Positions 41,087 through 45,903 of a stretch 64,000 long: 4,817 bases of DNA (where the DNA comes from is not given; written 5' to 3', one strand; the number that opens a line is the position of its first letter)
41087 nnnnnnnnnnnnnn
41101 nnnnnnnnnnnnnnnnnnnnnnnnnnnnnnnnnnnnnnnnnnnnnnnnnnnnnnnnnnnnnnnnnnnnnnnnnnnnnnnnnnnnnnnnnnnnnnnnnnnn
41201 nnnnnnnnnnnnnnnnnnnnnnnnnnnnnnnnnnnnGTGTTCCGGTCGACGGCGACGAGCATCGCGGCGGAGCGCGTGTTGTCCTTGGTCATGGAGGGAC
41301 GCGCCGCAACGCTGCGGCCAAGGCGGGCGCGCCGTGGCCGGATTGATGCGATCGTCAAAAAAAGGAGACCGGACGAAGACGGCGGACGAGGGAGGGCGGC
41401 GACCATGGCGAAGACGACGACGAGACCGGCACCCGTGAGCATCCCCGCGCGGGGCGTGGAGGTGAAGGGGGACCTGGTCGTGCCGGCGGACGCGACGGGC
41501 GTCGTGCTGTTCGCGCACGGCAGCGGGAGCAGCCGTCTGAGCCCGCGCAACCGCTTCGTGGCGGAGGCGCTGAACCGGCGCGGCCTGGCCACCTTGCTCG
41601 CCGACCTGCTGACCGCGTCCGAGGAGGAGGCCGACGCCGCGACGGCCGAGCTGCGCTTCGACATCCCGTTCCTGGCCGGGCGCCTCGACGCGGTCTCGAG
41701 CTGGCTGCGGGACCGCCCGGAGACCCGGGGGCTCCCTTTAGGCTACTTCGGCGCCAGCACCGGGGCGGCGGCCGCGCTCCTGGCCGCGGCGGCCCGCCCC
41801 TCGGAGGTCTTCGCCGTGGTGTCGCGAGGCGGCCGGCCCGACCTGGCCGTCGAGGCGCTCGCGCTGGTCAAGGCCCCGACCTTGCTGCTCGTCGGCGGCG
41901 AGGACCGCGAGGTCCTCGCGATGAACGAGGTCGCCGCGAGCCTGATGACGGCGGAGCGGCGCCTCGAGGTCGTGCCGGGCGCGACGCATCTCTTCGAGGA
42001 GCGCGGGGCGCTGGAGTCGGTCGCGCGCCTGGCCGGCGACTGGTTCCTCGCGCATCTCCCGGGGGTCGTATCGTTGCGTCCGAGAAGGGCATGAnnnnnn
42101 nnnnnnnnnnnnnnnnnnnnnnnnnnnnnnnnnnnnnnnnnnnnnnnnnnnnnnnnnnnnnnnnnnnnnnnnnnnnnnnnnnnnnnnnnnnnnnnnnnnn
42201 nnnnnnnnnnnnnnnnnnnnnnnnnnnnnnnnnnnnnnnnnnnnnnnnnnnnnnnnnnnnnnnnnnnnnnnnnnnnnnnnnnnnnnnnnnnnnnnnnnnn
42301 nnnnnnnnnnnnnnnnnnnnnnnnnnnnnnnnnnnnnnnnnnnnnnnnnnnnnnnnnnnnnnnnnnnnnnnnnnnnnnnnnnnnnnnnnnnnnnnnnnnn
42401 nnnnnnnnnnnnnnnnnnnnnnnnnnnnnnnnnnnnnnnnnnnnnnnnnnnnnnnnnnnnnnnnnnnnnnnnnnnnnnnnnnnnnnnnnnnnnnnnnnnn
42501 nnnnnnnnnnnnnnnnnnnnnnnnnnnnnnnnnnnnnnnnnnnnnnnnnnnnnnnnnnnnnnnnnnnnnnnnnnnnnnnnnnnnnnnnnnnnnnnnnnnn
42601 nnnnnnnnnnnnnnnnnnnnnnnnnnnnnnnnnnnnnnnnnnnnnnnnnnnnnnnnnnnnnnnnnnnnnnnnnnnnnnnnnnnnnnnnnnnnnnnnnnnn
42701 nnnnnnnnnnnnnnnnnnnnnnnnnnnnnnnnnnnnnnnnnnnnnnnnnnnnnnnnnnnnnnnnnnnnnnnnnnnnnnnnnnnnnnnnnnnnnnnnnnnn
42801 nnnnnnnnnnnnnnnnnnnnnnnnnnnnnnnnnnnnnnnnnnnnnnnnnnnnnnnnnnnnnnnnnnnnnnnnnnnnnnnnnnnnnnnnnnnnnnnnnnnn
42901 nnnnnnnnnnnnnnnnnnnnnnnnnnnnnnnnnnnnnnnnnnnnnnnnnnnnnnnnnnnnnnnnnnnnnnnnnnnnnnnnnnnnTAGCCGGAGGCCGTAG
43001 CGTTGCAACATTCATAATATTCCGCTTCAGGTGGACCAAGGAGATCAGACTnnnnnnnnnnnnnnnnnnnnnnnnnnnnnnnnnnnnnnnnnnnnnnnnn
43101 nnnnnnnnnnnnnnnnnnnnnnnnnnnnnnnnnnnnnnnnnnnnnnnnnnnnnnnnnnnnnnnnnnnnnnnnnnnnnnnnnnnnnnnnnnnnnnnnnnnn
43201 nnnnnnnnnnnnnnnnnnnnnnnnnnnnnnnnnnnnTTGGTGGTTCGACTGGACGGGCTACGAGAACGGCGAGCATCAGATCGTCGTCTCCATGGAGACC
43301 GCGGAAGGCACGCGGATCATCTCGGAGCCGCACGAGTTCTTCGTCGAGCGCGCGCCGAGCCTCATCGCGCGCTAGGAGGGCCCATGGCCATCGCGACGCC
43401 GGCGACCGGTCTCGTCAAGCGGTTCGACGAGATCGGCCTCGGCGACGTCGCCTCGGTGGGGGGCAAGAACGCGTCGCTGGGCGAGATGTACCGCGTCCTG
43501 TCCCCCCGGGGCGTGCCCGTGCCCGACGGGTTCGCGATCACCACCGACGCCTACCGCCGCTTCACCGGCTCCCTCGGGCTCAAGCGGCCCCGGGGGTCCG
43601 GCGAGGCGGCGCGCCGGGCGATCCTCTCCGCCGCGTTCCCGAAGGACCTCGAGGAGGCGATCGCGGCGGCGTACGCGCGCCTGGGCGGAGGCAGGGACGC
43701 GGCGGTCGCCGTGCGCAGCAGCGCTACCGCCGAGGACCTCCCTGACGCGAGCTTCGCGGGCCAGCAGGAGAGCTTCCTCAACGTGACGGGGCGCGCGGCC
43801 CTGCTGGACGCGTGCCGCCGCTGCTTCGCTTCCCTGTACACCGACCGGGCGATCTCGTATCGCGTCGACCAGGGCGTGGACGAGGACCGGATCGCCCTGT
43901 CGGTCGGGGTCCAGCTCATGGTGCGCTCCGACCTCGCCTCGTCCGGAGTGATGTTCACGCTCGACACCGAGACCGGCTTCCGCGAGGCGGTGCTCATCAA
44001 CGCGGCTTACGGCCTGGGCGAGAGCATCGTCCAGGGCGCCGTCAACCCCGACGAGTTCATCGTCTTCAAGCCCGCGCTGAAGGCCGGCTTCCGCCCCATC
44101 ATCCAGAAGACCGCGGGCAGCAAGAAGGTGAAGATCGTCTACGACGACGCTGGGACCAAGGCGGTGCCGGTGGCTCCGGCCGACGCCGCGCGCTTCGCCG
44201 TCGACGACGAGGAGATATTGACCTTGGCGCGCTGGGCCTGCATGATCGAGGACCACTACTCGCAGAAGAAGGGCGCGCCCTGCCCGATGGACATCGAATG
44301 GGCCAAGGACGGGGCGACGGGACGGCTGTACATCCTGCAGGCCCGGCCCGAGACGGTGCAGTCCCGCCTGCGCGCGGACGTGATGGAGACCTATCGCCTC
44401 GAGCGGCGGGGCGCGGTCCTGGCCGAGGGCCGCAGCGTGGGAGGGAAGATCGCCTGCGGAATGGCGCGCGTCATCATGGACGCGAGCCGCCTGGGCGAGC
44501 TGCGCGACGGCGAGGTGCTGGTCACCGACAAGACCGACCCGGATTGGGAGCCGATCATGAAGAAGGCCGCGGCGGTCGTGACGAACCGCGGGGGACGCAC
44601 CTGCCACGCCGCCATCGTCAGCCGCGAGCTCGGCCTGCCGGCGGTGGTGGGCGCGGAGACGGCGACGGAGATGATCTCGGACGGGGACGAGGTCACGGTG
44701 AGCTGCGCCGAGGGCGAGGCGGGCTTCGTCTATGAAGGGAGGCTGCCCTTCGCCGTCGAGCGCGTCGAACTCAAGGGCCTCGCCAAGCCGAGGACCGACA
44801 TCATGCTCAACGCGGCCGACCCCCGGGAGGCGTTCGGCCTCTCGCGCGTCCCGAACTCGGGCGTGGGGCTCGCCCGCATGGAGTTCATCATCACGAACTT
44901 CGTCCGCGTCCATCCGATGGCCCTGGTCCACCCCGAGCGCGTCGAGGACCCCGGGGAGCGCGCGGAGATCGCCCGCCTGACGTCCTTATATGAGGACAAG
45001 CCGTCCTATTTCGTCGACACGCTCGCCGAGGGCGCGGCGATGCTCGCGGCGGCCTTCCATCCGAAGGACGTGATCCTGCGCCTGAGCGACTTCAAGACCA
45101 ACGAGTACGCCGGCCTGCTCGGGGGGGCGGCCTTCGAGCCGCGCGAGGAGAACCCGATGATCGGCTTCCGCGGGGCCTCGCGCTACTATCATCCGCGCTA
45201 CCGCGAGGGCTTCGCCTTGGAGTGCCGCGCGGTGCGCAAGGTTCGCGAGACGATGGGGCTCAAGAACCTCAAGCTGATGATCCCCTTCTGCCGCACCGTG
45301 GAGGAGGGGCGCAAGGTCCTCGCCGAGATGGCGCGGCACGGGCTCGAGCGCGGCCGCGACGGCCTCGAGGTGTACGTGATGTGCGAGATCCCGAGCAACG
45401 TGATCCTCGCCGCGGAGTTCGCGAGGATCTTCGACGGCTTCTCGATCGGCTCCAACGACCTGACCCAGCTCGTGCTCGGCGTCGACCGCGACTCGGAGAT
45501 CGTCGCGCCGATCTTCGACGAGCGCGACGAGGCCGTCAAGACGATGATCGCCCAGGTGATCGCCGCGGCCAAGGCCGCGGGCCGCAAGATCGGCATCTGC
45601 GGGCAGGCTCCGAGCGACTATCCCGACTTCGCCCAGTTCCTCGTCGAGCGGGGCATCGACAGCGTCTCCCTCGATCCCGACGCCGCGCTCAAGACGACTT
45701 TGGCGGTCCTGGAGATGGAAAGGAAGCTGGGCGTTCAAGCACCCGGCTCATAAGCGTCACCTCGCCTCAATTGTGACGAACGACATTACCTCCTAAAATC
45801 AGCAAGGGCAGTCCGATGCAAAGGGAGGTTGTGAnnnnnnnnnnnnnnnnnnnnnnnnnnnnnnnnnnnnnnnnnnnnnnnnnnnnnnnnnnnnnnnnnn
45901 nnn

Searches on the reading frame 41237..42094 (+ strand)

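Call 8: search_protein_families(library=pfam, proteins=[window:41237-42094:+], max_evalue=0.001)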
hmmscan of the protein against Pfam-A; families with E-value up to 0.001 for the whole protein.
window:41237-42094:+ (285 aa): 3 families
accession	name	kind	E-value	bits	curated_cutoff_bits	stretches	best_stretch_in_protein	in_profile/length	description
PF01738.24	DLH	-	1.1e-06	28.9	21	1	82-258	7-193/217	Dienelactone hydrolase family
PF12146.15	Hydrolase_4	-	1.5e-06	28.2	27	0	86-195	3-105/239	Serine aminopeptidase, S33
PF20408.4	Abhydrolase_11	-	0.00077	19.7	27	0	88-257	3-171/193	Alpha/beta hydrolase domain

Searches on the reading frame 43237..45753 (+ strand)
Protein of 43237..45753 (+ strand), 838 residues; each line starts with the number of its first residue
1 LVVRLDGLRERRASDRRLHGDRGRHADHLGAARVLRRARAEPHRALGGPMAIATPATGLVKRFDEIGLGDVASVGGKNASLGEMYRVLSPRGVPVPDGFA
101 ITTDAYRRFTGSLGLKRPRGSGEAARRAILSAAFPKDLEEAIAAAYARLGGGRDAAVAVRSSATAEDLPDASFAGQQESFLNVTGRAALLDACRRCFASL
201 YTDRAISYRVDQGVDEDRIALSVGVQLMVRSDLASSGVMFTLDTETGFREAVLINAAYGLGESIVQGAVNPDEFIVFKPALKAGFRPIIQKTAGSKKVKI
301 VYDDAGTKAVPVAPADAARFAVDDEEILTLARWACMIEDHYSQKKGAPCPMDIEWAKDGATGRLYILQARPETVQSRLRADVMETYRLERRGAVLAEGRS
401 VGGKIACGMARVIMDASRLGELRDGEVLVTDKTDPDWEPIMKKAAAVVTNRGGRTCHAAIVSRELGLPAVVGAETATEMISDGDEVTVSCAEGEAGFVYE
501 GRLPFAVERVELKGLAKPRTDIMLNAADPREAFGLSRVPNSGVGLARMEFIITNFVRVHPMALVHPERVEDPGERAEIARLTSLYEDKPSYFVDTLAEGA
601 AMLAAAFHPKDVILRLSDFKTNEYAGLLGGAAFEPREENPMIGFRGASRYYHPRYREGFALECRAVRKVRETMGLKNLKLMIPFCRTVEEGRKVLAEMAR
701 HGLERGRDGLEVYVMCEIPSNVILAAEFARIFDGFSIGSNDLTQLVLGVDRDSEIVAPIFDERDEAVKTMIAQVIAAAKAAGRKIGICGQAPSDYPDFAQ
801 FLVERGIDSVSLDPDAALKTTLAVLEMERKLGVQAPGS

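Call 8: search_protein_families(library=pfam, proteins=[window:43237-45753:+], max_evalue=0.001)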
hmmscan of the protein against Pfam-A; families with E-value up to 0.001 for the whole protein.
window:43237-45753:+ (838 aa): 3 families
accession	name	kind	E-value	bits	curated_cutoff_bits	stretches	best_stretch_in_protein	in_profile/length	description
PF01326.24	PPDK_N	-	8.5e-108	360.9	27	1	72-387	2-325/328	Pyruvate phosphate dikinase, AMP/ATP-binding domain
PF02896.24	PEP-utilizers_C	-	3.4e-57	194.3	22.8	1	519-825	19-289/293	PEP-utilising enzyme, PEP-binding domain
PF00391.29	PEP-utilizers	-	8.4e-27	93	23.1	1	423-493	2-72/72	PEP-utilising enzyme, mobile domain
